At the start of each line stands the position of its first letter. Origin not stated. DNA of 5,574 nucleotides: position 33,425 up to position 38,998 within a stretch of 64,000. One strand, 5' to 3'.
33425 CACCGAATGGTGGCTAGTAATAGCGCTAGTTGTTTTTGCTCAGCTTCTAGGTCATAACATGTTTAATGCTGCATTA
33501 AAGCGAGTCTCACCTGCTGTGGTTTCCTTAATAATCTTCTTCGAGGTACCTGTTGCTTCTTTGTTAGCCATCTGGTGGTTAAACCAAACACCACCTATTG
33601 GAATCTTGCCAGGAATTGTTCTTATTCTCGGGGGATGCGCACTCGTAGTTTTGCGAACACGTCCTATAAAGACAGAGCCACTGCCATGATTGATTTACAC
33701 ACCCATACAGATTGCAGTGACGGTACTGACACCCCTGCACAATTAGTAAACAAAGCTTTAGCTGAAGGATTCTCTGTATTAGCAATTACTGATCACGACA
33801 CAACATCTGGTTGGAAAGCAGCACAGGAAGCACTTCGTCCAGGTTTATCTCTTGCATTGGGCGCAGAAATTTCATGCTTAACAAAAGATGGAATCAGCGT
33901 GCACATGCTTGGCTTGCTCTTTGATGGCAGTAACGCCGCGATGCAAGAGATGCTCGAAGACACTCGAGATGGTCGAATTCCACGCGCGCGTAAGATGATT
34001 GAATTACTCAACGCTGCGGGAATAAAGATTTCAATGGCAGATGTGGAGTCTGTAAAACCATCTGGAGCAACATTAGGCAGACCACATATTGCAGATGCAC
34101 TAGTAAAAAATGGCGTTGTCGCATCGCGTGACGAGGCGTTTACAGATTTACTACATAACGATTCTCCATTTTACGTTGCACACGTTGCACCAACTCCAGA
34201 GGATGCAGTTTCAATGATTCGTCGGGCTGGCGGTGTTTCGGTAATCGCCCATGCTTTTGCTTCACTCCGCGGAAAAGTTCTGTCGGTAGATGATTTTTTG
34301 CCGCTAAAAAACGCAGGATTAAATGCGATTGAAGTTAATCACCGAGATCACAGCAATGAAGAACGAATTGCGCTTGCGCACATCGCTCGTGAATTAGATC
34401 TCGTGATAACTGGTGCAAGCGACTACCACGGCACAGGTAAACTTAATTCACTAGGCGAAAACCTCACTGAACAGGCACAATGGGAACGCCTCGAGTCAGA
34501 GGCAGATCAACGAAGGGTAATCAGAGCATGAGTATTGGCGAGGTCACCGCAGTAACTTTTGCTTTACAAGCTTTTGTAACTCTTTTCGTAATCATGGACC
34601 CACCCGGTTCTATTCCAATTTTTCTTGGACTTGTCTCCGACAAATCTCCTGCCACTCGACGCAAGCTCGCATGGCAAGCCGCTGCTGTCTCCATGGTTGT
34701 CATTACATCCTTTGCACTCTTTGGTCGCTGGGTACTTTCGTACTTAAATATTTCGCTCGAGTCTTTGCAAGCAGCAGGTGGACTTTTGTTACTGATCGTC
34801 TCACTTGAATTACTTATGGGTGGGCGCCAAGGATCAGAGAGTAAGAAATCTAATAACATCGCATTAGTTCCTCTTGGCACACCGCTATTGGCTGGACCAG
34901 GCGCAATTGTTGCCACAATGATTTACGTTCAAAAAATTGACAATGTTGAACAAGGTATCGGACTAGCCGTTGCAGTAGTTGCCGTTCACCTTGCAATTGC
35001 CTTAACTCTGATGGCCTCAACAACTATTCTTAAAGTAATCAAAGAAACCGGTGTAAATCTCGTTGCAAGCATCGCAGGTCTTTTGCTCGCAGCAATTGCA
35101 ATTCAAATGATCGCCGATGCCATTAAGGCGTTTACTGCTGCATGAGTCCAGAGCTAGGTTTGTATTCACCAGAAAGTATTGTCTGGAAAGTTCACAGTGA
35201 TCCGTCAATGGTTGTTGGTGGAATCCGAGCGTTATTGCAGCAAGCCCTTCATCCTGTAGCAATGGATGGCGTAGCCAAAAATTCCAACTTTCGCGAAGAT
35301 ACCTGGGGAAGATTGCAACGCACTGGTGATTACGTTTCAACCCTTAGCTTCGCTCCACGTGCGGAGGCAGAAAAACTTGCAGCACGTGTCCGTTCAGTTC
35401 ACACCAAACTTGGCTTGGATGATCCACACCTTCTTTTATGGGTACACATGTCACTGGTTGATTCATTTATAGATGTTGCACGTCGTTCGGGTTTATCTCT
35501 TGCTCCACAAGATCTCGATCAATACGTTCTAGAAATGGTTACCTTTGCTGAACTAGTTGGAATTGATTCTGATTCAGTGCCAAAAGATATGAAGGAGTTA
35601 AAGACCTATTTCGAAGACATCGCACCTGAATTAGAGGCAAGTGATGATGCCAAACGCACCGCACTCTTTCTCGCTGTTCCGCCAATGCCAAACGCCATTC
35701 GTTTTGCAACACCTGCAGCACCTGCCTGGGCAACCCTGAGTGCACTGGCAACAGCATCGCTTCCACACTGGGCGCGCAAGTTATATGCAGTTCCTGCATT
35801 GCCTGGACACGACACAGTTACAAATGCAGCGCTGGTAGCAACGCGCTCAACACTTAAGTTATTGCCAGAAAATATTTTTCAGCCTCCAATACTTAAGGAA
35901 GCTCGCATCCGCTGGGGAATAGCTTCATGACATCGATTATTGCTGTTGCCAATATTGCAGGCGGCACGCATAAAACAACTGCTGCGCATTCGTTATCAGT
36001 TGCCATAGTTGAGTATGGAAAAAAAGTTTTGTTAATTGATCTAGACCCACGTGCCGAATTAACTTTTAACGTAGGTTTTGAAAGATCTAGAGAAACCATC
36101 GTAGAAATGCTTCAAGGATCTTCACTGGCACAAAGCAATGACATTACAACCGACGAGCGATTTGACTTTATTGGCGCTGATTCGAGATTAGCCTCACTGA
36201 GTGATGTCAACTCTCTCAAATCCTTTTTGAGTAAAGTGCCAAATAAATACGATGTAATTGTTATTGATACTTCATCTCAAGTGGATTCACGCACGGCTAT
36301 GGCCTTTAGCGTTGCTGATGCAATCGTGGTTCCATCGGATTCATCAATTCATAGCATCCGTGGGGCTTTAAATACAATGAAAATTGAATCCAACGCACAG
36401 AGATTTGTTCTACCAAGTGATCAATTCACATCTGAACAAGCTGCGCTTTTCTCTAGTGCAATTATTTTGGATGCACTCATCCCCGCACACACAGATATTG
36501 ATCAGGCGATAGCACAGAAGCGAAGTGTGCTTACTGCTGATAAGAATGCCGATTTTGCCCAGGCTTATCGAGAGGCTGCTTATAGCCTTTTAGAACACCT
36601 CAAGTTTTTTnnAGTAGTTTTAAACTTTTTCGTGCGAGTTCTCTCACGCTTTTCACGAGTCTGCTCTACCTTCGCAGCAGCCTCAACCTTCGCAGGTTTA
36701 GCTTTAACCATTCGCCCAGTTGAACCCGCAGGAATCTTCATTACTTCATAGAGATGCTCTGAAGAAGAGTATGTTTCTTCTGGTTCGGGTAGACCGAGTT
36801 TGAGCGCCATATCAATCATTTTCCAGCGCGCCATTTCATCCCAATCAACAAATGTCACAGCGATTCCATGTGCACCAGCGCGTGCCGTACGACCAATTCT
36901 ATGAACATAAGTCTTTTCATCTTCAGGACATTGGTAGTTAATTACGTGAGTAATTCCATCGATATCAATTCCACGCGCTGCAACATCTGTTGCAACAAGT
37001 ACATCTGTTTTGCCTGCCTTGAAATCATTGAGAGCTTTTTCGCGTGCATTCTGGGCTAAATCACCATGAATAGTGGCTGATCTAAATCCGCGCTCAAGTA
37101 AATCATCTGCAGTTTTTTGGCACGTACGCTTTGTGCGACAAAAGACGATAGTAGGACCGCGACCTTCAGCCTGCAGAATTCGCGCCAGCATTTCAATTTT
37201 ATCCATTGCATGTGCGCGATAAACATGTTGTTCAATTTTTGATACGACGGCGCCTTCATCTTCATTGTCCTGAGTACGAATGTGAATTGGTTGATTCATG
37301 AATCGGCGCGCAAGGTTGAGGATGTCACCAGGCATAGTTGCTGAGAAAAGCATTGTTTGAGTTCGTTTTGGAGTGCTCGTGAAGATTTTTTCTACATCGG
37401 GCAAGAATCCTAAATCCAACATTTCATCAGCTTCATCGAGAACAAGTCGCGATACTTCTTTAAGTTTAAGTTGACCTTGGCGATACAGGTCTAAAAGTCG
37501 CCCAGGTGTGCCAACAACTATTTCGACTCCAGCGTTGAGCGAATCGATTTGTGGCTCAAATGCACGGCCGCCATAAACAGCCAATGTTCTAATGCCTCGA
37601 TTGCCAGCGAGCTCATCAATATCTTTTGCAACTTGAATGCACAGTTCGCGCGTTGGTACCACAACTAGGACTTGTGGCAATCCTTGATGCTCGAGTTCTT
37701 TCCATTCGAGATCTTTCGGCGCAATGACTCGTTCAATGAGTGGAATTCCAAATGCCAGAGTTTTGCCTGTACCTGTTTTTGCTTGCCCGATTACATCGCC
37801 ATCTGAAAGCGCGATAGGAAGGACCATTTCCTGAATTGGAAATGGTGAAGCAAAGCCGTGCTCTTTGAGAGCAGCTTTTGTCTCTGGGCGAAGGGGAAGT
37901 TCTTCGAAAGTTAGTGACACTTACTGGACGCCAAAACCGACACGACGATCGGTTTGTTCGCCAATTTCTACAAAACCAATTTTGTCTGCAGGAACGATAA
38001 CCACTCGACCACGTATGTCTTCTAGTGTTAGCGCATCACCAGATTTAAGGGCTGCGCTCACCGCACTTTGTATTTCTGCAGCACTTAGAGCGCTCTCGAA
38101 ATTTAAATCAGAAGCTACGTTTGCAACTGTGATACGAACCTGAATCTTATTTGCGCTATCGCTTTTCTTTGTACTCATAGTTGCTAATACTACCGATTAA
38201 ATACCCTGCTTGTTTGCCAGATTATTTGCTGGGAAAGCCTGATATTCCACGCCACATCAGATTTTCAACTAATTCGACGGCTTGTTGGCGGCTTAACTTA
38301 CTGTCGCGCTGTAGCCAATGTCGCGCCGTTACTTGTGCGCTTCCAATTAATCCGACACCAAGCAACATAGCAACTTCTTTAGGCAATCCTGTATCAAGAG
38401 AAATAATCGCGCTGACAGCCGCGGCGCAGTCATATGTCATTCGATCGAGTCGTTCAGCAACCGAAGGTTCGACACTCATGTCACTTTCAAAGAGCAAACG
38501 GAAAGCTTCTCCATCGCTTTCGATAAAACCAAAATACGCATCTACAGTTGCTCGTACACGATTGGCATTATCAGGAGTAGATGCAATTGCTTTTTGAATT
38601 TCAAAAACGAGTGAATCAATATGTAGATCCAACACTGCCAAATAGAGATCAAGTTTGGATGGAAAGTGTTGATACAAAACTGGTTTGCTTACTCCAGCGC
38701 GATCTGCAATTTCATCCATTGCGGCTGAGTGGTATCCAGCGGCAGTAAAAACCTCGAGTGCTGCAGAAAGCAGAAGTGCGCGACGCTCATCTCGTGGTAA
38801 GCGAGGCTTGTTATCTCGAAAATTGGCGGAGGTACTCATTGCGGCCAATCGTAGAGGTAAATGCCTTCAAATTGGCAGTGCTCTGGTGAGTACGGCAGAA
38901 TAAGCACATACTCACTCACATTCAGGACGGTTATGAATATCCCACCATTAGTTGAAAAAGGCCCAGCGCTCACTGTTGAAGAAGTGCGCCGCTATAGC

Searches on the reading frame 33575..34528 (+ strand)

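Call 77: search_protein_families(library=pfam, proteins=[window:33575-34528:+], max_evalue=1e-8)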
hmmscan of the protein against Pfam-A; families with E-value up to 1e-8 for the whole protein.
window:33575-34528:+ (318 aa): 1 family
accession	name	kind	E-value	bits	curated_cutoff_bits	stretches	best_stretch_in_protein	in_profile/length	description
PF02811.25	PHP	-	4.1e-10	40.7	26.4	1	40-102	1-66/164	PHP domain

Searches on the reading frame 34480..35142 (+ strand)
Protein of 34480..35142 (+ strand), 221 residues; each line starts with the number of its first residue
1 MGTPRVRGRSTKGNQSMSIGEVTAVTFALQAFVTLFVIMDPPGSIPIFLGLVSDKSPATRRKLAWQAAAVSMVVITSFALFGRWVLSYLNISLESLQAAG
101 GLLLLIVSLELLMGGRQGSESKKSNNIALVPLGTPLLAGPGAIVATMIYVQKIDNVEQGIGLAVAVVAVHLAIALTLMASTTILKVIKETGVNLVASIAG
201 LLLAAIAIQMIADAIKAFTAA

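Call 77: search_protein_families(library=pfam, proteins=[window:34480-35142:+], max_evalue=1e-8)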
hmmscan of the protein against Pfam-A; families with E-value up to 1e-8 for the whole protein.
window:34480-35142:+ (221 aa): 1 family
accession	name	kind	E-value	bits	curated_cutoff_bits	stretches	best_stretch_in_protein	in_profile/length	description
PF01914.23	MarC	-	7.9e-48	163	23.9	1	27-217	3-201/203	MarC family integral membrane protein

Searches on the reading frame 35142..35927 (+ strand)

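Call 77: search_protein_families(library=pfam, proteins=[window:35142-35927:+], max_evalue=1e-8)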
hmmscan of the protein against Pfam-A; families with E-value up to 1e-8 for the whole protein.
window:35142-35927:+ (262 aa): 1 family
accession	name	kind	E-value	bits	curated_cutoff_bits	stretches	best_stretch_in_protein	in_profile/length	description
PF09995.15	MPAB_Lcp_cat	-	1.4e-52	179.5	23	1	15-231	1-225/231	ER-bound oxygenase mpaB/B'/Rubber oxygenase, catalytic domain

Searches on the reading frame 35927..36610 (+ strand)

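Call 78: search_protein_families(library=pfam, proteins=[window:35927-36610:+], max_evalue=1e-8)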
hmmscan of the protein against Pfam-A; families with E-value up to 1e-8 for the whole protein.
window:35927-36610:+ (228 aa): 3 families
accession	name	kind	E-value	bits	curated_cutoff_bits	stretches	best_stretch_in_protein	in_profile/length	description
PF13614.12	AAA_31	-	8.6e-26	91.4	27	1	3-151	2-161/177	AAA domain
PF09140.17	MipZ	-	2.8e-12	46.9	20.7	1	4-140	2-132/262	ATPase MipZ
PF01656.29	CbiA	-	1.9e-11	44.5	25.4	1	5-108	1-69/125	CobQ/CobB/MinD/ParA nucleotide binding domain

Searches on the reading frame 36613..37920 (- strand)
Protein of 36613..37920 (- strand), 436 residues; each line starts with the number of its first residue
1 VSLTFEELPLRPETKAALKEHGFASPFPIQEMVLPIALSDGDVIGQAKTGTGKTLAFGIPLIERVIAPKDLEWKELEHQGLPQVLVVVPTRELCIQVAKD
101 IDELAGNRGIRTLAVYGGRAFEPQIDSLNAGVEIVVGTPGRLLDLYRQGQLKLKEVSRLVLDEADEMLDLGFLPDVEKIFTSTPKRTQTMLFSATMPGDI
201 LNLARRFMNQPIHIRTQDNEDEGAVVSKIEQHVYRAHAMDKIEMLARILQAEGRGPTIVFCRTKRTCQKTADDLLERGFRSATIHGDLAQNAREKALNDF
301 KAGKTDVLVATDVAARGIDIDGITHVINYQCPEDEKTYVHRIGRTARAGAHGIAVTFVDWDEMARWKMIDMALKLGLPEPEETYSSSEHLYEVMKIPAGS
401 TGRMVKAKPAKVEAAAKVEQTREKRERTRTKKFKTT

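Call 78: search_protein_families(library=pfam, proteins=[window:36613-37920:-], max_evalue=1e-8)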
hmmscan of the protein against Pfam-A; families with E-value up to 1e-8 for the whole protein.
window:36613-37920:- (436 aa): 2 families
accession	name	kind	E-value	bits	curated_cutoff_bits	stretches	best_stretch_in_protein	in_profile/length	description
PF00270.35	DEAD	-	2.7e-46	157.8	26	1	28-199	2-163/167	DEAD/DEAH box helicase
PF00271.37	Helicase_C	-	1.9e-35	121.9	23.5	1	240-349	1-110/110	Helicase conserved C-terminal domain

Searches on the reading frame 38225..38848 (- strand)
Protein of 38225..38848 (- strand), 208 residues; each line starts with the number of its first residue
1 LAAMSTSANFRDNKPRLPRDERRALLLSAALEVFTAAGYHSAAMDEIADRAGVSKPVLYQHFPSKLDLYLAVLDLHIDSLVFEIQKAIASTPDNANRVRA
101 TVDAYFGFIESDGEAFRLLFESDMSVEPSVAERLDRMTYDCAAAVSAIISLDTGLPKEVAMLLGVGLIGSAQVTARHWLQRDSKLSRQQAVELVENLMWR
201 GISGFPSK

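Call 78: search_protein_families(library=pfam, proteins=[window:38225-38848:-], max_evalue=1e-8)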
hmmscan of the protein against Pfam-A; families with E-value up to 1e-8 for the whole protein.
window:38225-38848:- (208 aa): 1 family
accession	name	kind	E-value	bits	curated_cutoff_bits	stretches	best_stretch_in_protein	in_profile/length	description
PF00440.29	TetR_N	-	1.4e-17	63.6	24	1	26-72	1-47/47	Bacterial regulatory proteins, tetR family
